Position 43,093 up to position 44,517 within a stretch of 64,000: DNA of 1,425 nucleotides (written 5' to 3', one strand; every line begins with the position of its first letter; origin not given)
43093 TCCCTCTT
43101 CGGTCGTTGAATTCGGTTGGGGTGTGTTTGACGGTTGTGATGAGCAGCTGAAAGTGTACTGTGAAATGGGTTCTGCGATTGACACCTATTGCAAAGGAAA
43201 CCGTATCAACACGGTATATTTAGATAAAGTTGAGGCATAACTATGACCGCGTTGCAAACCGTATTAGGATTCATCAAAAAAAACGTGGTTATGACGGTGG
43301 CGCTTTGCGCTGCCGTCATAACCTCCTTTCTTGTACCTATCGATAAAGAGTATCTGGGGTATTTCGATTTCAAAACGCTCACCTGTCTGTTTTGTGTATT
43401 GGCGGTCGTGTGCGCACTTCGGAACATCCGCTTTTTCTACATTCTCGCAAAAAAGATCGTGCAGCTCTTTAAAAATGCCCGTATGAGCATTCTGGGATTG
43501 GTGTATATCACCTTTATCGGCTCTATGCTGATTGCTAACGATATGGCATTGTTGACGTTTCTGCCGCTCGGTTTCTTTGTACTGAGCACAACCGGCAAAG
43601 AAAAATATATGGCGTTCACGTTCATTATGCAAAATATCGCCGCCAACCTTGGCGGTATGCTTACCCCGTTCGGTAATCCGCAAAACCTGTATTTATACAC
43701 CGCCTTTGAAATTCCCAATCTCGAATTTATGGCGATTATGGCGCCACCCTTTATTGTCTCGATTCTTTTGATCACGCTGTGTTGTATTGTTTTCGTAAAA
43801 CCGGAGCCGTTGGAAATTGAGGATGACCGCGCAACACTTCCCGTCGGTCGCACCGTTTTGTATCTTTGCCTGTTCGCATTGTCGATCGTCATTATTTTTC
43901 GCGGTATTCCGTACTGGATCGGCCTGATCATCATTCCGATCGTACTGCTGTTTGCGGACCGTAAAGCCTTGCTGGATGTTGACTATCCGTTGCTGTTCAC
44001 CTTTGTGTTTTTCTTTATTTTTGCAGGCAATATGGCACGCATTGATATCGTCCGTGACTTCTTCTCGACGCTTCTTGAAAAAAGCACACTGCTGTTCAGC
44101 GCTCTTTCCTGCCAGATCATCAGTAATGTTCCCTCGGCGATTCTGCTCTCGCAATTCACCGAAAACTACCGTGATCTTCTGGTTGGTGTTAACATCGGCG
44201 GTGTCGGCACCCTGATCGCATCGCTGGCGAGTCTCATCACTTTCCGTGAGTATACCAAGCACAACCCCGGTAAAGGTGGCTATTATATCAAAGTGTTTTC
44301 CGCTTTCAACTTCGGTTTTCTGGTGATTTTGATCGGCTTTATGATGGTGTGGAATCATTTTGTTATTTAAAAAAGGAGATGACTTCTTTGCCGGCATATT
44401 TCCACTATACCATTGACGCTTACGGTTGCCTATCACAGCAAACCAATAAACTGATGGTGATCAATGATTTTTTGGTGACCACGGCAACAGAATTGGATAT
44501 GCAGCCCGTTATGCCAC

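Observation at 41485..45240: Low-GC three-gene operon: cytosolic TIR-LRR protein + ArsB/CitMHS-type permease + double AdoMetDC-fold protein, wedged between the FtsEX/M23 array and metH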

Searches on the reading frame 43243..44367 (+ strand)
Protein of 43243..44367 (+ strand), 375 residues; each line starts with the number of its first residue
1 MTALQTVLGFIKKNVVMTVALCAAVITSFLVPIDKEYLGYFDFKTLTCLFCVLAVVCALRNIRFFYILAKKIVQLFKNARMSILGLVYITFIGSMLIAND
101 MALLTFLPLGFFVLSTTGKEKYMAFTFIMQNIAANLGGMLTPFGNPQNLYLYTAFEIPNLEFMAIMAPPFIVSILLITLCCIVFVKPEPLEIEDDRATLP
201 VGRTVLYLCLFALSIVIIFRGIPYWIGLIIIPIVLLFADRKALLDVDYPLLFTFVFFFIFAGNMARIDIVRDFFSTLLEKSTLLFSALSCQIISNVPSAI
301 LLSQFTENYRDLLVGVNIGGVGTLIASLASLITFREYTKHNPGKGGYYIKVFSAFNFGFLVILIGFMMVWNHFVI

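Call 3: search_protein_families(library=pfam, proteins=[window:43243-44367:+], max_evalue=0.01)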
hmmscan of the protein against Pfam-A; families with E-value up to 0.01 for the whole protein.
window:43243-44367:+ (375 aa): 1 family
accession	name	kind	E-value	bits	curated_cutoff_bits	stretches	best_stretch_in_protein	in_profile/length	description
PF03600.22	CitMHS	-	8.4e-26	91.3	31.9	1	11-302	9-310/336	Citrate transporter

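Call 4: search_protein_families(library=ncbifam, proteins=[window:43243-44367:+], max_evalue=0.01)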
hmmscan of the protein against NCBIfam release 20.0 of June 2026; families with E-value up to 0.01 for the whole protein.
window:43243-44367:+ (375 aa): 1 family
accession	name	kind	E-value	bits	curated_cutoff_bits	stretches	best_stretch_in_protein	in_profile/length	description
NF038006.1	NhaD_1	equivalog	1e-05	24.8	80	1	46-220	46-218/405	sodium:proton antiporter NhaD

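Call 5: search_protein_families(library=padloc, proteins=[window:43243-44367:+], max_evalue=0.01)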
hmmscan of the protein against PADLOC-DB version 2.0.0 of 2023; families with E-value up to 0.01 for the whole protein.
window:43243-44367:+ (375 aa): 0 families

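Call 37: find_homologous_proteins(query=window:43243-44367:+)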
Query window:43243-44367:+ (375 aa): 8000 proteins with E <= 0.001 among 8000 candidates; the best 120 are listed.
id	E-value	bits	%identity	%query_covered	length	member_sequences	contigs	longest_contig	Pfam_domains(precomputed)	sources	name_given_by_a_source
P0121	9.1e-245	830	-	-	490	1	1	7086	PF03600.23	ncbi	-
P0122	4.1e-237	805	100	100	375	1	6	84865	PF03600.23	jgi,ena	-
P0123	2.6e-216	736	90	98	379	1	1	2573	PF03600.23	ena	-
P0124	4.7e-207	706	86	100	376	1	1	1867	PF03600.23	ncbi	-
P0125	7.4e-205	698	88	98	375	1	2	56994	PF03600.23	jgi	-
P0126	1.4e-204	697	87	97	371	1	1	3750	PF03600.23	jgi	-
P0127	4.5e-201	686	86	98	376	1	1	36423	PF03600.23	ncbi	-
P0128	1.5e-200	684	85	100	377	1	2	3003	PF03600.23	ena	-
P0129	6.0e-200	682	84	100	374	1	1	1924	PF03600.23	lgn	-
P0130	1.9e-199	681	84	99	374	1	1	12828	PF03600.23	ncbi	-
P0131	2.4e-198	677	84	99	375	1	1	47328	PF03600.23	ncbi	-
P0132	5.6e-198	676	83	99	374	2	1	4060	PF03600.23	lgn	-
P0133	1.0e-197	675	83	99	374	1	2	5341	PF03600.23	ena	-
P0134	2.2e-197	674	83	99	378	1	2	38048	PF03600.23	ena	-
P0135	4.1e-197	673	83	99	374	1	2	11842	PF03600.23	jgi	-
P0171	5.2e-193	659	83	98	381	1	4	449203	PF03600.23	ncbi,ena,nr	ncbi:MAG: citrate transporter [Clostridia bacterium]|nr:citrate transporter [Clostridia bacterium]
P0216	1.4e-191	655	82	97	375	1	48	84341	PF03600.23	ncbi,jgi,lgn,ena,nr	ncbi:MAG: citrate transporter [Ruminococcus sp.]|jgi:Na+/H+ antiporter NhaD/arsenite permease-like p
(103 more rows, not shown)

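Call 39: find_encoding_contigs(protein=P0171, flank=7000, max_places=2)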
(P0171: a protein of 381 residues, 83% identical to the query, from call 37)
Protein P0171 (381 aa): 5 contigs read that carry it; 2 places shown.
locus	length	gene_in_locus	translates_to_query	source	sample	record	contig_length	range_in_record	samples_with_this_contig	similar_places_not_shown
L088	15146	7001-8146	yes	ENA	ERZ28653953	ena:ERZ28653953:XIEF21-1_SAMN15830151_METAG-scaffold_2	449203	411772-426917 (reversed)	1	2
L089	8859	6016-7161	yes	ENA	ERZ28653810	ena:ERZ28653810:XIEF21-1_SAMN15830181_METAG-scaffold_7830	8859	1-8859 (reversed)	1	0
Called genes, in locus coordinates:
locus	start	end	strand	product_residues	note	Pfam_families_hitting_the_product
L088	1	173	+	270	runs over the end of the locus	PF01663:Phosphodiest (weak)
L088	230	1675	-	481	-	PF13347:MFS_2, PF07690:MFS_1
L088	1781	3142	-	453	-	-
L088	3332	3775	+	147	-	-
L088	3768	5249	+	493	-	PF02534:T4SS-DNA_transf, PF10412:TrwB_AAD_bind, PF12696:TraG-D_C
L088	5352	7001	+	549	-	PF13676:TIR_2, PF13306:LRR_5, PF13855:LRR_8 (faint), PF13306:LRR_5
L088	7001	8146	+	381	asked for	PF03600:CitMHS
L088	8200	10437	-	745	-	PF00521:DNA_topoisoIV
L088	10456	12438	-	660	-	PF00204:DNA_gyraseB, PF01751:Toprim, PF00986:DNA_gyraseB_C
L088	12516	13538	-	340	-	-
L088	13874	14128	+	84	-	PF03840:SecG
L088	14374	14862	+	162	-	PF08239:SH3_3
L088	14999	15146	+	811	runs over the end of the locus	PF00912:Transgly, PF00905:Transpeptidase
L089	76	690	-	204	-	PF13347:MFS_2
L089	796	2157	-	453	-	-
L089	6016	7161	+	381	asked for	PF03600:CitMHS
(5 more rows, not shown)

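Call 40: find_encoding_contigs(protein=P0216, flank=7000, max_places=3)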
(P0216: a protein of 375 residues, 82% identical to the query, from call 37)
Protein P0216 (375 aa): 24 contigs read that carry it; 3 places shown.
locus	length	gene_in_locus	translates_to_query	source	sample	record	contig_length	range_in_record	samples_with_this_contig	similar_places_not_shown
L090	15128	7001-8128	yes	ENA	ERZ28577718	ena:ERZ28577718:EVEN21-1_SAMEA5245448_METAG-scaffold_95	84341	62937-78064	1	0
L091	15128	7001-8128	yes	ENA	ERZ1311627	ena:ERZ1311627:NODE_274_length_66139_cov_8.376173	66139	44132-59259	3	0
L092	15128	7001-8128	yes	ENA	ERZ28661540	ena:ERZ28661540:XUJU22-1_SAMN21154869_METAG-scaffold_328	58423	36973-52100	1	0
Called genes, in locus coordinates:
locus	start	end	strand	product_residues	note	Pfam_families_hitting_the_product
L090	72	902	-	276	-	-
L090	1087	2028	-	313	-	PF02195:ParB_N, PF17762:HTH_ParB (weak)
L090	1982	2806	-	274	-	PF00142:Fer4_NifH, PF01656:CbiA, PF02374:ArsA_ATPase, PF06564:CBP_BcsQ, PF09140:MipZ (weak), PF10609:ParA, PF13614:AAA_31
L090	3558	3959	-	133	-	PF00380:Ribosomal_S9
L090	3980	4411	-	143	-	PF00572:Ribosomal_L13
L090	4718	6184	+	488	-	PF00478:IMPDH, PF00571:CBS, PF00977:His_biosynth (faint), PF01207:Dus (faint), PF01070:FMN_dh, PF03060:NMO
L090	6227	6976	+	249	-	PF00326:Peptidase_S9 (weak), PF01738:DLH (weak)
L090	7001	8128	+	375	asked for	PF03600:CitMHS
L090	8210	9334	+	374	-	PF08238:Sel1 (faint)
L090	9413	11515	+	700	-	PF00933:Glyco_hydro_3, PF01915:Glyco_hydro_3_C, PF14310:Fn3-like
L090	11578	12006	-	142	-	PF02502:LacAB_rpiB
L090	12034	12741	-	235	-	PF00814:TsaD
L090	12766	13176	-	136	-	PF02367:TsaE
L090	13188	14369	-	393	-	PF00266:Aminotran_5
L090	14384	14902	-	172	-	-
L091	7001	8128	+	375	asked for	PF03600:CitMHS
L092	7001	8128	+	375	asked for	PF03600:CitMHS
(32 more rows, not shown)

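Call 47: find_related_loci(query=window:43243-44367:+, collection=viral_contigs, flank=6000)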
Query window:43243-44367:+ (375 aa) in viral_contigs; peptide patterns used: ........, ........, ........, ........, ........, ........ (x = any residue, [..] = any of these).
8 stretches matched a pattern, but none encodes a relative of the query by tblastn (E <= 1e-3).

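Call 85: find_encoding_contigs(protein=P0125, flank=8000, max_places=2)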
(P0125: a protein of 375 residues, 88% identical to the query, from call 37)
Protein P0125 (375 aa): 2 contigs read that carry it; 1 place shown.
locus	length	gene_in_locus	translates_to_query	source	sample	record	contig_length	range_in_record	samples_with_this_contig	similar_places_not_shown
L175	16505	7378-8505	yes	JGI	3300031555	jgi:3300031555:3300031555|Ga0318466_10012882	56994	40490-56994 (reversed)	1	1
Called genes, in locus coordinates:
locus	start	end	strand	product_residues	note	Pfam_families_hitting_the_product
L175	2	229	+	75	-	?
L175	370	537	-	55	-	-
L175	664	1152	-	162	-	-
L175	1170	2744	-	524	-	PF00004:AAA, PF17862:AAA_lid_3 (weak)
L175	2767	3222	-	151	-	-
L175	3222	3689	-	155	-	-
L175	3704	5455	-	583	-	-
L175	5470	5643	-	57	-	-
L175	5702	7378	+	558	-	PF13676:TIR_2, PF13306:LRR_5, PF13855:LRR_8 (faint), PF12799:LRR_4 (faint), PF13306:LRR_5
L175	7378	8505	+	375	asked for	PF03600:CitMHS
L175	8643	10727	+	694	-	-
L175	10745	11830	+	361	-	PF01582:TIR, PF13676:TIR_2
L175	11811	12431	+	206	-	PF00583:Acetyltransf_1, PF13508:Acetyltransf_7, PF13673:Acetyltransf_10, PF08445:FR47 (weak)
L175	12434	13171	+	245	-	PF00149:Metallophos, PF12850:Metallophos_2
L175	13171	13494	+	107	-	-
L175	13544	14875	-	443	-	-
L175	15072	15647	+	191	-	PF06130:PTAC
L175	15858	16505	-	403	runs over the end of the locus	-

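Call 86: find_encoding_contigs(protein=P0127, flank=8000, max_places=2)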
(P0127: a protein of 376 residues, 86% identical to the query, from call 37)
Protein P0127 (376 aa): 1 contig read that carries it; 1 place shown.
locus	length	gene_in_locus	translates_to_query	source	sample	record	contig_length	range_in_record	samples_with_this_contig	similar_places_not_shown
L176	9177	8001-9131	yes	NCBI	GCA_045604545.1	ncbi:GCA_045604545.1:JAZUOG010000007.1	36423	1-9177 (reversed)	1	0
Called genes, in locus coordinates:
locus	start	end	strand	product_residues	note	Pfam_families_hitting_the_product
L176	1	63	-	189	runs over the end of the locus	-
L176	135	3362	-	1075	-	PF08455:SNF2_assoc, PF00176:SNF2-rel_dom, PF04851:ResIII, PF00271:Helicase_C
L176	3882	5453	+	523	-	PF12072:RNase_Y_N, PF00013:KH_1, PF01966:HD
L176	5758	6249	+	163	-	-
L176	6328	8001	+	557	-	PF13676:TIR_2, PF13855:LRR_8 (faint), PF13306:LRR_5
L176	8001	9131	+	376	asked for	PF03600:CitMHS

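Call 91: search_solved_structures(query=A6, max_evalue=1)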
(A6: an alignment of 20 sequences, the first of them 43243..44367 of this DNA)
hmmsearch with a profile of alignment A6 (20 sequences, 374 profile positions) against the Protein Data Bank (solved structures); distinct sequences matched with E-value up to 1: 1.
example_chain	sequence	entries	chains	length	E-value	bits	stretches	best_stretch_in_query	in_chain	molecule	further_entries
10tp_A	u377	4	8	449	2.2e-17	66.5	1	44-370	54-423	Arsenical pump membrane protein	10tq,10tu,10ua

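Call 99: search_protein_families(library=padloc, proteins=[L175:3704-5452:-, L175:1170-2741:-, L175:10745-11827:+, L175:12434-13168:+, L176:135-3359:-], max_evalue=0.001)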
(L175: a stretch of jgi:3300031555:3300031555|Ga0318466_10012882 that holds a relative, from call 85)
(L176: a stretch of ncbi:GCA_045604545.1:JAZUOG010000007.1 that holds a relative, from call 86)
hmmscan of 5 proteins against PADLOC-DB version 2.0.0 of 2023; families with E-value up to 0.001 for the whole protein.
L175:3704-5452:- (582 aa): 1 family
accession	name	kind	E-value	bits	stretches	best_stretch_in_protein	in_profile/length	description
PDLC03841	LeoBC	-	9.9e-05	19.6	1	305-541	307-536/601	-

L175:1170-2741:- (523 aa): 5 families
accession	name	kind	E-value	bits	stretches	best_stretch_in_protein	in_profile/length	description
PDLC02196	IetA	-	1.5e-32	111.4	1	256-486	109-338/374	-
PDLC02195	IetA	-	9.6e-22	75.8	1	256-478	124-337/395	-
PDLC04232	IetA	-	3e-20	70.9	1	170-460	18-302/330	-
PDLC04231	IetA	-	3.3e-14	51.3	1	259-392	106-239/262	-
PDLC00915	TRIP13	-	0.00021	18.8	0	272-415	66-224/302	TRIP13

L175:10745-11827:+ (361 aa): 7 families
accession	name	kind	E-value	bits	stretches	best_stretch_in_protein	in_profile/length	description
PDLC02012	SAVED5--SAVED_TIR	-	8.6e-09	33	1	3-79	15-92/404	-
PDLC00419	ThsB1|ThsB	-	1.4e-07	29.5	1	4-88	30-122/165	TIR-like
PDLC02421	Aga_TIR-PNTD1-PNTD2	-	2.6e-07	28.1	1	5-86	7-96/430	Class I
PDLC05062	PDC-S66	-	8.9e-07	26.6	1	3-79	150-227/282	-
PDLC00436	ThsB1|ThsB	-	6.9e-06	23.7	1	4-78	38-116/183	TIR-like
PDLC00426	ThsB1|ThsB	-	4.4e-05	20.9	1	3-86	239-331/352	TIR-like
PDLC02403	Aga_TIR-PNTD1-PNTD2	-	0.00022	18.4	1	27-94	29-101/443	Class I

L175:12434-13168:+ (245 aa): 0 families

L176:135-3359:- (1074 aa): 42 families (the best 25 are shown)
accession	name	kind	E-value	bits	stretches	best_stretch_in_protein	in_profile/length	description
PDLC02842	DpdE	-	1.7e-147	491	1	508-1073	594-1174/1176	DpdE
PDLC02849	DpdE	-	6.2e-120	399.8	1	510-1073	301-851/857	DpdE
PDLC02850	DpdE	-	5.5e-119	396.8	1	487-1073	681-1260/1282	DpdE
PDLC02845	DpdE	-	1.1e-118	395.8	1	609-1073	836-1291/1293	DpdE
PDLC00633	ZorD1|ZorD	-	3.3e-112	374.3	1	508-1054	342-885/908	"SWI2/SNF2 helicase, Mrr-like nuclease"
PDLC02851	DpdE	-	4.7e-105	350.5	1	609-1070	590-1051/1055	DpdE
PDLC00629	ZorD1|ZorD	-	9.9e-85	283.3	1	607-1031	473-926/1012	"SWI2/SNF2 helicase, Mrr-like nuclease"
PDLC00634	ZorD1|ZorD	-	2.2e-82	275.4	1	604-1031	482-938/1208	"SWI2/SNF2 helicase, Mrr-like nuclease"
PDLC00631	ZorD1|ZorD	-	2.1e-81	272.2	1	616-1052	441-908/1071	"SWI2/SNF2 helicase, Mrr-like nuclease"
PDLC00632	ZorD1|ZorD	-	2.3e-80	268.9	1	614-1056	591-1082/1101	"SWI2/SNF2 helicase, Mrr-like nuclease"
PDLC02848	DpdE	-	3.3e-73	245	1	486-939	232-679/856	DpdE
PDLC00628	ZorD1|ZorD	-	1e-56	190.4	1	603-1035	499-946/1171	"SWI2/SNF2 helicase, Mrr-like nuclease"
PDLC02854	DpdE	-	5.7e-53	178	1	574-1055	543-1063/1083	DpdE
PDLC00627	ZorD1|ZorD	-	3.8e-51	172.1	2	718-1054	611-989/1006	"SWI2/SNF2 helicase, Mrr-like nuclease"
PDLC02627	DrmD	-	4.9e-43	145.3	1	612-1056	299-700/748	DrmD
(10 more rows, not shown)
